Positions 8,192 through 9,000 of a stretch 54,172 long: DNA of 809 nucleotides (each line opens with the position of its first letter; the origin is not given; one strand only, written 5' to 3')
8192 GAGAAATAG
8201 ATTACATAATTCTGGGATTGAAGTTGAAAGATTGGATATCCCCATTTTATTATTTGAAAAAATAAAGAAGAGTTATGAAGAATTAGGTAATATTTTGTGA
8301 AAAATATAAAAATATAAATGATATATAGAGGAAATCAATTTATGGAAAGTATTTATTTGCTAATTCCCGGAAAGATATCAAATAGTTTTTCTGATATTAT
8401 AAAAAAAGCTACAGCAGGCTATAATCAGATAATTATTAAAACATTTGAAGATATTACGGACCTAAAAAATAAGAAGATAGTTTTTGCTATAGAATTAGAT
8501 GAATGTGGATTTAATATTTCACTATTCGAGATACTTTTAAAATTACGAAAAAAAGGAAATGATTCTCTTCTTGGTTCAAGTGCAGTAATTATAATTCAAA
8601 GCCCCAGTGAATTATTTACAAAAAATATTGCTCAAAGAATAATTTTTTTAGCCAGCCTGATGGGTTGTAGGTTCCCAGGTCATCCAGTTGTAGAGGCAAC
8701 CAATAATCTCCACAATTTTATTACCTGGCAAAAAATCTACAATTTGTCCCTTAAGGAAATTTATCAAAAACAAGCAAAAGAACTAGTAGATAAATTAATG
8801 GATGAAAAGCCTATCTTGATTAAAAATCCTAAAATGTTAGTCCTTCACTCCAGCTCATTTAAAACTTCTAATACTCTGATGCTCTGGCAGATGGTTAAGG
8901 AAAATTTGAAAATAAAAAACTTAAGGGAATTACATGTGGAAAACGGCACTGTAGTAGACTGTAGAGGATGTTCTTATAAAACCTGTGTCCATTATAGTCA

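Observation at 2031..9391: Putative operon: giant nucleotide-enzyme fusion, divergent LDH-like protein and two-domain flavodoxin-like protein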

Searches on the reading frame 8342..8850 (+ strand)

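Call 20: search_protein_families(library=pfam, proteins=[window:8342-8850:+], max_evalue=10)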
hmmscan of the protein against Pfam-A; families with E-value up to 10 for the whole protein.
window:8342-8850:+ (169 aa): 1 family
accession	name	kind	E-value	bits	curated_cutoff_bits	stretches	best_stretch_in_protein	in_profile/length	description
PF25445.1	CCHC_ZFPM2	-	0.13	12.7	27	1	121-136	16-31/38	ZFPM2-like CCHC zinc finger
